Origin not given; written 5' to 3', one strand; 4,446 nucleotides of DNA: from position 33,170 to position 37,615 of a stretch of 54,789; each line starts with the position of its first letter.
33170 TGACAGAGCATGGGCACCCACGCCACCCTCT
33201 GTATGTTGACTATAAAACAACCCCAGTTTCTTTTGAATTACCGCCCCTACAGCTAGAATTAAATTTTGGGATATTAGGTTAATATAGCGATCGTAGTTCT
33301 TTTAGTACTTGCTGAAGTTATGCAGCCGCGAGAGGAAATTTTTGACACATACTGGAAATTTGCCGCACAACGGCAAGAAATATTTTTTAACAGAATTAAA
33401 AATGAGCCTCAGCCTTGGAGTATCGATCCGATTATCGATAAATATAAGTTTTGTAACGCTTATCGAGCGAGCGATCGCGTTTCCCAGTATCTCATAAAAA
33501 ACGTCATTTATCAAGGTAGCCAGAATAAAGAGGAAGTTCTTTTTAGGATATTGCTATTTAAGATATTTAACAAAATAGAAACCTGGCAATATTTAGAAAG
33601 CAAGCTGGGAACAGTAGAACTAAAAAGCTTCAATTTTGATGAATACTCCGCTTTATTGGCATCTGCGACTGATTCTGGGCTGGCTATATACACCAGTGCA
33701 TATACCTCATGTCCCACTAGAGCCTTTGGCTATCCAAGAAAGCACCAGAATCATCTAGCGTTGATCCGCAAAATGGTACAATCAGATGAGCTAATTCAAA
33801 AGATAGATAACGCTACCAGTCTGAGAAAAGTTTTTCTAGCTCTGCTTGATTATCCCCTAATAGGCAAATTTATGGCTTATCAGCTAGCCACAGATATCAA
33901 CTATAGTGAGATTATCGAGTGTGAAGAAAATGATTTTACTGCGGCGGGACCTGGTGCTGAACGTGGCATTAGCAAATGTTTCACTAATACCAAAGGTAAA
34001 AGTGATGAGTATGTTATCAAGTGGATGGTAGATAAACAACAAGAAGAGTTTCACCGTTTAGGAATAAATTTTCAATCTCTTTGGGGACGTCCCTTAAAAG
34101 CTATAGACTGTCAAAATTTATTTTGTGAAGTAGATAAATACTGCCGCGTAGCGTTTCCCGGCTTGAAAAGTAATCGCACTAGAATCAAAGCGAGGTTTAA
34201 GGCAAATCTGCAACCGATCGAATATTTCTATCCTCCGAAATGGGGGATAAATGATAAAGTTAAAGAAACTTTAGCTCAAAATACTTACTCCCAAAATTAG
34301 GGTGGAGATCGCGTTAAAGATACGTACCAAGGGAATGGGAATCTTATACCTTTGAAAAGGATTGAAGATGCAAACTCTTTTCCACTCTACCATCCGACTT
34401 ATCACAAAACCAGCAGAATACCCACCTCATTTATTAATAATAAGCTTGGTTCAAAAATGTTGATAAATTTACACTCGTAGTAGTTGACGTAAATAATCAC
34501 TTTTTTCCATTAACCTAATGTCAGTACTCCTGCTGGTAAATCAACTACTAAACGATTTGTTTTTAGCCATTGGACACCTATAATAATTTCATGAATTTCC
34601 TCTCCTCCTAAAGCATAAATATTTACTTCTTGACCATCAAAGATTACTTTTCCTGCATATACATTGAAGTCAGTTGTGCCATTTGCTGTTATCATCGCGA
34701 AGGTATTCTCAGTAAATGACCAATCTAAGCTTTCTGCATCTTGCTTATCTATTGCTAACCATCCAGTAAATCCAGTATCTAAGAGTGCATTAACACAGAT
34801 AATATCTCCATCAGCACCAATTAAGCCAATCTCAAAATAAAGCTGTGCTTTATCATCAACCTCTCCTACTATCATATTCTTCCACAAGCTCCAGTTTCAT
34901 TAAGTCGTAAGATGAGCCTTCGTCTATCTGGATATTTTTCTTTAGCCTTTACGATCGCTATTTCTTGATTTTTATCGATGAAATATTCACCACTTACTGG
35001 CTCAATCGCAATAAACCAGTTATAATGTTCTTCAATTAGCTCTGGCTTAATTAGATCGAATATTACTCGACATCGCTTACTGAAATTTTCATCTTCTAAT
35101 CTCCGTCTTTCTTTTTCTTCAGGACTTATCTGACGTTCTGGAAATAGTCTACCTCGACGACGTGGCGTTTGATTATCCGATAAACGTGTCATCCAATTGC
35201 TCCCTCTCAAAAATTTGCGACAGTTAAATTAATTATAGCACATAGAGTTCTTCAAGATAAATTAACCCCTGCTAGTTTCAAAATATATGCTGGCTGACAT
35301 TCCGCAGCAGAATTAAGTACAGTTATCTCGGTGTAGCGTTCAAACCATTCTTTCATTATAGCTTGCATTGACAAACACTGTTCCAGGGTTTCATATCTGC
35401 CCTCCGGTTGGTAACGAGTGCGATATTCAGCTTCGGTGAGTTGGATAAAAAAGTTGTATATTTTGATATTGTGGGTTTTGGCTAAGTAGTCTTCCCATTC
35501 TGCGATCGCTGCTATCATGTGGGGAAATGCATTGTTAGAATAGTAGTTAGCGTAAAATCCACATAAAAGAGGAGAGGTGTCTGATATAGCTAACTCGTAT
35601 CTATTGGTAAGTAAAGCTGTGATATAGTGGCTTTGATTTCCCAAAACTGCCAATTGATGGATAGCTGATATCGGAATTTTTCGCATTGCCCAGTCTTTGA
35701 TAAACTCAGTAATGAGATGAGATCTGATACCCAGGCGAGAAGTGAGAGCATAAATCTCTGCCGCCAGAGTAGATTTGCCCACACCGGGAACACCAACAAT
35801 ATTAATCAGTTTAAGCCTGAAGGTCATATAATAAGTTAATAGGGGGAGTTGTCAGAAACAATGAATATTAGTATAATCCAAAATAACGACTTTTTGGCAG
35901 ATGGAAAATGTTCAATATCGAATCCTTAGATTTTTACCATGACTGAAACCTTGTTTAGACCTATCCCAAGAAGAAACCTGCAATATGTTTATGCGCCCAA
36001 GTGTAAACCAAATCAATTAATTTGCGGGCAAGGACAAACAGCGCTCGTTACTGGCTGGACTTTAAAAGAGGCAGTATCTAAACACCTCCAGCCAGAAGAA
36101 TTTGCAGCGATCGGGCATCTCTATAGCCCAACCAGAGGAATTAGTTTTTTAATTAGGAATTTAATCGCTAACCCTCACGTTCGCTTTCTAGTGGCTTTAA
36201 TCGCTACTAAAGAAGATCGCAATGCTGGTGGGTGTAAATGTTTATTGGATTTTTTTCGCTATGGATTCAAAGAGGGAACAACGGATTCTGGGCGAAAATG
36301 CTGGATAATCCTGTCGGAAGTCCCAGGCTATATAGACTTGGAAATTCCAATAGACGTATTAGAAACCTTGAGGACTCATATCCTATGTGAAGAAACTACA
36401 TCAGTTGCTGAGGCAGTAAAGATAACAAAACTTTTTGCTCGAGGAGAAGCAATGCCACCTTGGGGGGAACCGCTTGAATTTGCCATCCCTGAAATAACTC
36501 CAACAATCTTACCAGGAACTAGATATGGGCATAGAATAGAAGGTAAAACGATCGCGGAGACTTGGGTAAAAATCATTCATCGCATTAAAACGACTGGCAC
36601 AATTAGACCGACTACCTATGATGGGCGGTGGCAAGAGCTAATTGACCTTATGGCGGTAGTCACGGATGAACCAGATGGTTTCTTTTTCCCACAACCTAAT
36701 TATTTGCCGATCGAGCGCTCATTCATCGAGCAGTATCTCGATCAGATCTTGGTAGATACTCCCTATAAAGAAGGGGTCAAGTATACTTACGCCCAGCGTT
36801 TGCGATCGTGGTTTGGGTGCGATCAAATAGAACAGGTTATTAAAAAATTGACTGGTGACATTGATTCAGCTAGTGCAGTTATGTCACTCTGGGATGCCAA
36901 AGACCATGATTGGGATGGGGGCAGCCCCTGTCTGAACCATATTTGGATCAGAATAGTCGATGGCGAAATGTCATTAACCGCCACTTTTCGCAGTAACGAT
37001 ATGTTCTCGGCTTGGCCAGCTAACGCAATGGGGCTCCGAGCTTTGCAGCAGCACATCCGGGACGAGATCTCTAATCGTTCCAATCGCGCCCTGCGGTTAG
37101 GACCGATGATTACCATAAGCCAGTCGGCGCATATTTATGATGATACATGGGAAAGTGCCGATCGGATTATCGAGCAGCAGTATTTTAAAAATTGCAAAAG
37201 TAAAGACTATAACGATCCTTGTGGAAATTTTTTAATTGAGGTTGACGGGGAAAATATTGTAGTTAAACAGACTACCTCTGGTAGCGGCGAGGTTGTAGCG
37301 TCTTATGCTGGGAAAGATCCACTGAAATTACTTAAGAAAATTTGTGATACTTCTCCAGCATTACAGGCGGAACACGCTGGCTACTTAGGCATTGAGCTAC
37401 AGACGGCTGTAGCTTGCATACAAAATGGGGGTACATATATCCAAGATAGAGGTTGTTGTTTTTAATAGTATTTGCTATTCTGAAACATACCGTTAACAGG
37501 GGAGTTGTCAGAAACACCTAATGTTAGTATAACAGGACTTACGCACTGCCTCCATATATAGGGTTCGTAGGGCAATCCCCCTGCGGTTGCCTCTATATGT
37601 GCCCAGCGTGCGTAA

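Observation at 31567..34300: aGPT-Pplase-like domain fused to DUF1643, followed by a freshly duplicated stand-alone copy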

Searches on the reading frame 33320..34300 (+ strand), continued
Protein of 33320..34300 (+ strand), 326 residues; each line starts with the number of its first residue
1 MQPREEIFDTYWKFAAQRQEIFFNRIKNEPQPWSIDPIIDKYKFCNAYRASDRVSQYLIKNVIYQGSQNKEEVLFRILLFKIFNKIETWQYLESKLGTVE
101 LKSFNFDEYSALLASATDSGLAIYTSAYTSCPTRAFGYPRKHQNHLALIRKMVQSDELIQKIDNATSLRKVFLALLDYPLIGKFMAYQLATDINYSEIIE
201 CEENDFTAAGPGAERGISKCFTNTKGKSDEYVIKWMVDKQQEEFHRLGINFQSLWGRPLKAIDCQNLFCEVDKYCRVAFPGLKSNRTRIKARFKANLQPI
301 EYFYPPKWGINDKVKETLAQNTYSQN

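Call 84: search_protein_families(library=pfam, proteins=[L005:11221-13812:+, L005:14256-16799:+, L005:17007-17741:-, L005:8374-9126:-, L005:7518-8342:-, L004:3814-5286:+, L004:6001-8832:+, L004:13312-13803:-, L004:14010-14624:+, L004:2471-3658:+], max_evalue=0.001)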
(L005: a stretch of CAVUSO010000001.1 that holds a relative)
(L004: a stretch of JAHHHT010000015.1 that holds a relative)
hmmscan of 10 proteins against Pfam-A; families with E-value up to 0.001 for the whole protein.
L005:11221-13812:+ (863 aa): 5 families
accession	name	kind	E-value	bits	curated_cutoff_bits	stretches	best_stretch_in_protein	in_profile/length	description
PF02518.31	HATPase_c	-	4e-28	98.5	26.4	1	512-624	2-109/111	Histidine kinase-, DNA gyrase B-, and HSP90-like ATPase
PF00072.30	Response_reg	-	3.7e-26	91.9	30.2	1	653-759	2-107/111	Response regulator receiver domain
PF00512.31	HisKA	-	2e-23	82.6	26.9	1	398-464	1-66/66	His Kinase A (phospho-acceptor) domain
PF21623.3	HK_sensor_dom_bact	-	5.4e-10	39.3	27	1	114-255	66-194/253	Bacterial histidine kinase, sensor domain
PF02743.24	dCache_1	-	1.9e-08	34.6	45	1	36-260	3-191/240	Cache domain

L005:14256-16799:+ (847 aa): 5 families
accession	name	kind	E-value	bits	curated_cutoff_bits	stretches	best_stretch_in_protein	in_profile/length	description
PF02518.31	HATPase_c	-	3.2e-27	95.6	26.4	1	500-613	1-109/111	Histidine kinase-, DNA gyrase B-, and HSP90-like ATPase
PF00072.30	Response_reg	-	1.5e-26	93.2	30.2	1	641-751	1-110/111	Response regulator receiver domain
PF00512.31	HisKA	-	1.1e-22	80.2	26.9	1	387-453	1-66/66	His Kinase A (phospho-acceptor) domain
PF02743.24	dCache_1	-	1.2e-09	38.6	45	1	37-280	4-227/240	Cache domain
PF21623.3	HK_sensor_dom_bact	-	3.4e-09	36.7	27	1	112-248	63-199/253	Bacterial histidine kinase, sensor domain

L005:17007-17741:- (244 aa): 0 families

L005:8374-9126:- (250 aa): 2 families
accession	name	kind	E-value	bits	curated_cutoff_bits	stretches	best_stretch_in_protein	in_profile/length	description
PF00849.27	PseudoU_synth_2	-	5.8e-23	82.2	26.8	1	66-201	2-151/152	RNA pseudouridylate synthase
PF01479.30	S4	-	3.7e-12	46.2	22.8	1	3-43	1-43/48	S4 domain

L005:7518-8342:- (274 aa): 5 families
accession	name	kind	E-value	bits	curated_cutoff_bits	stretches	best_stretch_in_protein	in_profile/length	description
PF13413.12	HTH_25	-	1.3e-19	70.2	24.6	1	30-88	2-60/62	Helix-turn-helix domain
PF13464.11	RodZ_C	-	1.4e-14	54.2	23.9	1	201-259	4-63/72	RodZ C-terminal domain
PF13560.12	HTH_31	-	4.6e-05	24.1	27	1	26-91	2-62/64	Helix-turn-helix domain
PF12844.13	HTH_19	-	0.00019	21.7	30.2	1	27-90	1-58/64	Helix-turn-helix domain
PF01381.28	HTH_3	-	0.0008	19.8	23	0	30-62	1-33/55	Helix-turn-helix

L004:3814-5286:+ (490 aa): 7 families
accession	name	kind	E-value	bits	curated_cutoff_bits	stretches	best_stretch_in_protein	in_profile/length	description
PF07992.20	Pyr_redox_2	-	1.4e-46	159.7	26.1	1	5-332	1-290/291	Pyridine nucleotide-disulphide oxidoreductase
PF02852.28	Pyr_redox_dim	-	3e-24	85.8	25.3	1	353-458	1-106/110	Pyridine nucleotide-disulphide oxidoreductase, dimerisation domain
PF00070.33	Pyr_redox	-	1.6e-21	77.1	22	1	188-259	2-73/82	Pyridine nucleotide-disulphide oxidoreductase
PF13738.12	Pyr_redox_3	-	1.7e-09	37.8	30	1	139-317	119-305/305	Pyridine nucleotide-disulphide oxidoreductase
PF12831.13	FAD_oxidored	-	3.6e-06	27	27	0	188-219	2-33/416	FAD dependent oxidoreductase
PF03486.20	HI0933_like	-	3.2e-05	23.9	50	0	6-33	2-29/244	HI0933-like protein Rossmann domain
PF01134.28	GIDA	-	0.0001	22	22.1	0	6-36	1-31/391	Glucose inhibited division protein A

L004:6001-8832:+ (943 aa): 7 families
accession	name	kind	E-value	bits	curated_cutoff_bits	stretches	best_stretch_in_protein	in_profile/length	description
PF00122.25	E1-E2_ATPase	-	3.7e-45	154.1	28.1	1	113-308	1-181/181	E1-E2 ATPase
PF00689.26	Cation_ATPase_C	-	5.9e-45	153.6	27.3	1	740-936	2-175/175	Cation transporting ATPase, C-terminus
PF13246.12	Cation_ATPase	-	8.9e-19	67.7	21.7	1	384-492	1-90/91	Cation transport ATPase (P-type)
PF00702.32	Hydrolase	-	9.6e-19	69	26.4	1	530-669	70-191/191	haloacid dehalogenase-like hydrolase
PF00690.31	Cation_ATPase_N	-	1.2e-17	63.8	20.4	1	8-73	2-68/69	Cation transporter/ATPase, N-terminus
PF12710.13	HAD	-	1.1e-06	29.7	27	1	532-666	62-189/189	haloacid dehalogenase-like hydrolase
PF08282.18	Hydrolase_3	-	0.00096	19.4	20.9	0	647-694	201-247/255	haloacid dehalogenase-like hydrolase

L004:13312-13803:- (163 aa): 2 families
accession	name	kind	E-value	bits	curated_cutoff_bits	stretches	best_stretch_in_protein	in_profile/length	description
PF00692.24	dUTPase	-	1.1e-28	100.1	22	1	32-162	3-129/129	dUTPase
PF22769.1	DCD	-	5.6e-11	43.2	27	1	51-134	69-151/153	dCTP deaminase-like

L004:14010-14624:+ (204 aa): 2 families
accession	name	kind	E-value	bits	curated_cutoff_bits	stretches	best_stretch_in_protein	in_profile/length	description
PF00383.29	dCMP_cyt_deam_1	-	3.8e-27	94.6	25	1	26-145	2-101/102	Cytidine and deoxycytidylate deaminase zinc-binding region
PF14437.12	MafB19-deam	-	2.2e-19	70.2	27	1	27-152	3-107/142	MafB19-like deaminase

L004:2471-3658:+ (395 aa): 1 family
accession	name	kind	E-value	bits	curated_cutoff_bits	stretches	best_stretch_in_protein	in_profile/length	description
PF00155.27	Aminotran_1_2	-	1.5e-26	93.9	19.7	1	186-388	148-360/361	Aminotransferase class I and II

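Call 104: search_protein_families(library=pfam, proteins=[L005:17007-17738:-], max_evalue=5)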
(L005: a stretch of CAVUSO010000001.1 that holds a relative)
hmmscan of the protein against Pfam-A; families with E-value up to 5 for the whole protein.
L005:17007-17738:- (243 aa): 0 families

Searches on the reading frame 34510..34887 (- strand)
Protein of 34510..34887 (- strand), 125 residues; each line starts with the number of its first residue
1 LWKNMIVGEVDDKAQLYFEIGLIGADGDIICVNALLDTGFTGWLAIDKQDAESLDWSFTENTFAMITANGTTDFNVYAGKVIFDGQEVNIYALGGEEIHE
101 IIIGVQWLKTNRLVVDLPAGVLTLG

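Call 3: search_protein_families(library=pfam, proteins=[window:34510-34887:-], max_evalue=0.01)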
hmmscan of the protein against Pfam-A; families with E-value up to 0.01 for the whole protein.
window:34510-34887:- (125 aa): 2 families
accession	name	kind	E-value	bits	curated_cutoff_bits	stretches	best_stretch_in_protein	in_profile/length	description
PF13975.11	gag-asp_proteas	-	0.0012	19.9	28.2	1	32-109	10-91/92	gag-polyprotein putative aspartyl protease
PF13650.11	Asp_protease_2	-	0.0019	19.3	24.3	1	32-77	10-56/90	Aspartyl protease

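Call 6: search_protein_families(library=ncbifam, proteins=[window:34510-34887:-], max_evalue=0.01)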
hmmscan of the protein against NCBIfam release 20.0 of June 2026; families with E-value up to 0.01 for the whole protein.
window:34510-34887:- (125 aa): 1 family
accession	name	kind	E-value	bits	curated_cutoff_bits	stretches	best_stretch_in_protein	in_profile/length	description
TIGR03698.1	clan_AA_DTGF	subfamily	3.1e-11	43.5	57.35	1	26-117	11-102/107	clan AA aspartic protease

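Call 27: search_protein_families(library=padloc, proteins=[window:34510-34887:-], max_evalue=0.01)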
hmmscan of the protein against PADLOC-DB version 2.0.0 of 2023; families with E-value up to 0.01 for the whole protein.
window:34510-34887:- (125 aa): 0 families

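Call 28: search_protein_families(library=phrogs, proteins=[window:34510-34887:-], max_evalue=0.001)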
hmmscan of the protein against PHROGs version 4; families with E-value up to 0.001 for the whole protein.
window:34510-34887:- (125 aa): 0 families

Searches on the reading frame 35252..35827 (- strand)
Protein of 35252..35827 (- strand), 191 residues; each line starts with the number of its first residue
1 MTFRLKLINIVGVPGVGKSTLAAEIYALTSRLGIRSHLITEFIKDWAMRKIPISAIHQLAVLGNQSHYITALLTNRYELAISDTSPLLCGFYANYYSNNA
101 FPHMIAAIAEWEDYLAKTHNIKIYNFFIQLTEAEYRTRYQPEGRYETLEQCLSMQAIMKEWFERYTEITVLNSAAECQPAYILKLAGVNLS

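Call 3: search_protein_families(library=pfam, proteins=[window:35252-35827:-], max_evalue=0.01)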
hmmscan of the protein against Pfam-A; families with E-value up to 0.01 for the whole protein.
window:35252-35827:- (191 aa): 6 families
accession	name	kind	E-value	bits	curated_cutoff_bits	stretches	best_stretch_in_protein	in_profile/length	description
PF13521.12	AAA_28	-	2.2e-05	25.1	27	1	8-165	2-149/164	AAA domain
PF00931.28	NB-ARC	-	0.0033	17.1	23.5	1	6-28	19-41/248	NB-ARC domain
PF13238.12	AAA_18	-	0.0038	18.1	29.4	1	8-29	1-22/128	AAA domain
PF13671.12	AAA_33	-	0.0043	17.8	27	0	7-27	1-21/143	AAA domain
PF20720.3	nSTAND3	-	0.0054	16.9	27.2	0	7-46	19-57/155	Novel STAND NTPase 3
PF13191.12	AAA_16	-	0.009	17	32.6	0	6-31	25-51/167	AAA ATPase domain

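Call 6: search_protein_families(library=ncbifam, proteins=[window:35252-35827:-], max_evalue=0.01)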
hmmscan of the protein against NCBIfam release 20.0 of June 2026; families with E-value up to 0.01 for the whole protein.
window:35252-35827:- (191 aa): 3 families
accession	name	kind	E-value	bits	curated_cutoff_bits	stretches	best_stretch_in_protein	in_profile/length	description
NF003259.0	PRK04220.1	equivalog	6.8e-05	22.4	343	1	8-51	95-134/306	2-phosphoglycerate kinase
NF005250.0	PRK06761.1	equivalog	0.0005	19.2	270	1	6-41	4-39/282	hypothetical protein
NF008994.0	PRK12337.1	equivalog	0.0056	15.2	603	1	8-45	265-299/492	2-phosphoglycerate kinase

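Call 27: search_protein_families(library=padloc, proteins=[window:35252-35827:-], max_evalue=0.01)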
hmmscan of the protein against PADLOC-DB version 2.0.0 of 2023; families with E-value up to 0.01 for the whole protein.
window:35252-35827:- (191 aa): 0 families

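Call 28: search_protein_families(library=phrogs, proteins=[window:35252-35827:-], max_evalue=0.001)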
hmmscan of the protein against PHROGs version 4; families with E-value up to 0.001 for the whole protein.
window:35252-35827:- (191 aa): 3 families
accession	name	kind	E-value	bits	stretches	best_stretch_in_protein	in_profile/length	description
phrog_2107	-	other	1.4e-07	32.4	1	7-170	5-173/201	thymidylate kinase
phrog_761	-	other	0.00015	22.5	1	3-44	17-58/362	thymidylate kinase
phrog_505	-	other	0.00085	19.9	0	6-85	3-84/295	polynucleotide kinase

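Call 104: search_protein_families(library=pfam, proteins=[window:35252-35824:-], max_evalue=5)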
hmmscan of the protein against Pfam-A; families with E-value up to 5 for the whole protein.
window:35252-35824:- (190 aa): 18 families
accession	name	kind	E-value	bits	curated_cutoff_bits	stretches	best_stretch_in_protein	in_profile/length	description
PF13521.12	AAA_28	-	2.2e-05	25.2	27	1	7-164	2-149/164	AAA domain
PF00931.28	NB-ARC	-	0.0035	17.1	23.5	1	5-27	19-41/248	NB-ARC domain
PF13238.12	AAA_18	-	0.0037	18.1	29.4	1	7-28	1-22/128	AAA domain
PF13671.12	AAA_33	-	0.0043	17.8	27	1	6-26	1-21/143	AAA domain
PF20720.3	nSTAND3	-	0.0055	16.9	27.2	1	6-45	19-57/155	Novel STAND NTPase 3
PF13191.12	AAA_16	-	0.0098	16.8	32.6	1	5-30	25-51/167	AAA ATPase domain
PF00005.33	ABC_tran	-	0.03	15.4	25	1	6-59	13-68/137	ABC transporter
PF03308.22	MeaB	-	0.052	13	23.1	1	5-34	34-63/273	Methylmalonyl Co-A mutase-associated GTPase MeaB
PF07728.20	AAA_5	-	0.072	13.5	22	1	9-30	4-25/139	AAA domain (dynein-related subfamily)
PF13207.12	AAA_17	-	0.075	13.7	27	1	10-25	1-16/136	AAA domain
PF08433.16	KTI12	-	0.081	12.8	22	1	6-38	3-35/271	Chromatin associated protein KTI12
PF03266.21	NTPase_1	-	0.14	12.4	23.9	1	7-33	2-28/168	NTPase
PF01926.29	MMR_HSR1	-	0.15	12.6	21.9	1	7-24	2-19/113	50S ribosome-binding GTPase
PF05729.18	NACHT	-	0.15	12.3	26.7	1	7-26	3-22/167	NACHT domain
PF18751.7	Ploopntkinase3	-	0.15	12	27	1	5-27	4-26/187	P-loop Nucleotide Kinase3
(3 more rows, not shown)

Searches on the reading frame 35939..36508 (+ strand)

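Call 104: search_protein_families(library=pfam, proteins=[window:35939-36508:+], max_evalue=5)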
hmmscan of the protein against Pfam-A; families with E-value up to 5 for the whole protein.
window:35939-36508:+ (190 aa): 1 family
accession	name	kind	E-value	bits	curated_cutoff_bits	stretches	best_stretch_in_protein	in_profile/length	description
PF04208.19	MtrA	-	0.22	11.6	25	1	58-88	46-76/173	Tetrahydromethanopterin S-methyltransferase, subunit A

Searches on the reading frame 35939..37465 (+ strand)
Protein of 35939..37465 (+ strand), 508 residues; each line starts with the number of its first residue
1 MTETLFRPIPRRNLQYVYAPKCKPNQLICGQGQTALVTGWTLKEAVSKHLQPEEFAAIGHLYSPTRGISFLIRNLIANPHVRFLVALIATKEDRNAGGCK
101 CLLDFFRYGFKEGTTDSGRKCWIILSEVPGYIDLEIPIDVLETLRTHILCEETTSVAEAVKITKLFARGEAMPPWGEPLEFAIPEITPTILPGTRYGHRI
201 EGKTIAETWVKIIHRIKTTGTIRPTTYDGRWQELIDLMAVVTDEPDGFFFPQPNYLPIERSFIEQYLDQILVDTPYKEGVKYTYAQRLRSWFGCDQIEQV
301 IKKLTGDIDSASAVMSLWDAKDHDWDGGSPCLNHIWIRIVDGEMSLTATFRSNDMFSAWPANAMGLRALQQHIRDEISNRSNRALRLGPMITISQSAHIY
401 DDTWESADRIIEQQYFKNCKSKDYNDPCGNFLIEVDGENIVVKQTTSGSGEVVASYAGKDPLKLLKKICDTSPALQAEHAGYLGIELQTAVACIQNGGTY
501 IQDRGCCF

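Call 3: search_protein_families(library=pfam, proteins=[window:35939-37465:+], max_evalue=0.01)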
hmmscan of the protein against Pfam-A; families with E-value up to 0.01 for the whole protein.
window:35939-37465:+ (508 aa): 2 families
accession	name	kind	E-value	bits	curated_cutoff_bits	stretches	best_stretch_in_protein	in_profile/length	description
PF14251.12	PterinBD-DUF4346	-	2.1e-19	70.5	29.6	1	426-503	2-86/86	PterinBD-DUF4346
PF00303.24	Thymidylat_synt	-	3.4e-12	46.5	24.3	1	282-417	92-228/266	Thymidylate synthase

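Call 6: search_protein_families(library=ncbifam, proteins=[window:35939-37465:+], max_evalue=0.01)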
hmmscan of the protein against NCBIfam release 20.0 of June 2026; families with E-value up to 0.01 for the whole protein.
window:35939-37465:+ (508 aa): 10 families
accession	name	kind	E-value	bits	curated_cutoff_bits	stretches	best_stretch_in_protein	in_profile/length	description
TIGR03283.1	thy_syn_methano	equivalog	3.5e-38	131.2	174.55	1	200-405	3-199/201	thymidylate synthase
NF002495.0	PRK01827.1-1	equivalog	1.2e-10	41.4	327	1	294-417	116-238/279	thymidylate synthase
NF002128.0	PRK00964.1-6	equivalog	1.2e-10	41.1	568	2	49-113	144-209/390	tetrahydromethanopterin S-methyltransferase subunit A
TIGR00284.1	TIGR00284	hypoth_equivalog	3.7e-08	32.4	256.65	1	426-504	418-495/497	dihydropteroate synthase-like protein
NF002497.0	PRK01827.1-3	equivalog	4.1e-08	32.8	327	1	288-414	98-223/264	thymidylate synthase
NF002496.0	PRK01827.1-2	equivalog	1.9e-07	30.5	325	1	267-420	128-283/318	thymidylate synthase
NF002499.0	PRK01827.1-5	equivalog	1.2e-06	28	405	1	287-411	97-220/264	thymidylate synthase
TIGR03284.1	thym_sym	equivalog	3.1e-06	26.6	108.35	1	289-420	131-261/296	thymidylate synthase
NF002126.0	PRK00964.1-4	subfamily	0.0011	18.5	161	1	52-147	42-129/186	tetrahydromethanopterin S-methyltransferase subunit A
NF002498.0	PRK01827.1-4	equivalog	0.0024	17.2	427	1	294-373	123-202/283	thymidylate synthase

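Call 27: search_protein_families(library=padloc, proteins=[window:35939-37465:+], max_evalue=0.01)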
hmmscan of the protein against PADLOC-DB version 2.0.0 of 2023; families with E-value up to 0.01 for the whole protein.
window:35939-37465:+ (508 aa): 0 families

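Call 28: search_protein_families(library=phrogs, proteins=[window:35939-37465:+], max_evalue=0.001)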
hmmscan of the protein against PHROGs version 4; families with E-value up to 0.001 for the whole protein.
window:35939-37465:+ (508 aa): 4 families
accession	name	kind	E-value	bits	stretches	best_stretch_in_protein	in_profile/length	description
phrog_160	-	DNA, RNA and nucleotide metabolism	2.5e-20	73.7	1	278-421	130-274/335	thymidylate synthase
phrog_5131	-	DNA, RNA and nucleotide metabolism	1.3e-18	68.4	1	279-426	98-245/357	thymidylate synthase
phrog_5682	-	DNA, RNA and nucleotide metabolism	6.5e-10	39.7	1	284-419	43-170/209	thymidylate synthase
phrog_3676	-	DNA, RNA and nucleotide metabolism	0.00014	22.1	1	284-422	106-249/351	thymidylate synthase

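Call 106: find_homologous_proteins(query=window:35939-37462:+, max_evalue=1e-10)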
Query window:35939-37462:+ (508 aa): 1488 proteins with E <= 1e-10 among 8000 candidates; the best 120 are listed.
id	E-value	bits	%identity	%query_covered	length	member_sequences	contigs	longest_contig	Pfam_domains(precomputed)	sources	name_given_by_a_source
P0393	0.0e+0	1199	100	100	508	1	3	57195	PF14251.13,PF00303.25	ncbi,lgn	-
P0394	3.9e-242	822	70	96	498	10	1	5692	PF14251.13,PF00303.25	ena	-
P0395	6.7e-242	822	70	97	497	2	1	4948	PF14251.13,PF00303.25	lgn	-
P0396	1.0e-240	818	71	96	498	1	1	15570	PF14251.13,PF00303.25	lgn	-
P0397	3.1e-240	816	71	96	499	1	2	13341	PF14251.13,PF00303.25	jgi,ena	jgi:thymidylate synthase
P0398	3.4e-240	816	69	96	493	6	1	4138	PF14251.13,PF00303.25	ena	-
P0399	1.4e-239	814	69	98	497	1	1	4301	PF14251.13,PF00303.25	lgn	-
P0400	2.3e-239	813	69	96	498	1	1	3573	PF14251.13,PF00303.25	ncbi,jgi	jgi:thymidylate synthase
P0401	9.7e-239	811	68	97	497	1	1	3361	PF14251.13,PF00303.25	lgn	-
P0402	3.7e-238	809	69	96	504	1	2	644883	PF14251.13,PF00303.25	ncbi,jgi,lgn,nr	ncbi:MAG: DUF4346 domain-containing protein [Microcoleus vaginatus WJT46-NPBG5]|jgi:thymidylate synt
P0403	6.6e-238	808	70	96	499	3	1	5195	PF14251.13,PF00303.25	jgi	jgi:thymidylate synthase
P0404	2.0e-237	807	69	97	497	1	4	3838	PF14251.13,PF00303.25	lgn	-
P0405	2.3e-237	807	69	96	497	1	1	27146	PF14251.13,PF00303.25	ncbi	ncbi:MAG: thymidylate synthase [Xenococcaceae cyanobacterium]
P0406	3.0e-237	806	69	96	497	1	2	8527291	PF14251.13,PF00303.25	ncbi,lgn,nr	ncbi:thymidylate synthase [Calothrix brevissima NIES-22]|nr:thymidylate synthase [Calothrix brevissi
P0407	8.4e-237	805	70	97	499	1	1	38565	PF14251.13,PF00303.25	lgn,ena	-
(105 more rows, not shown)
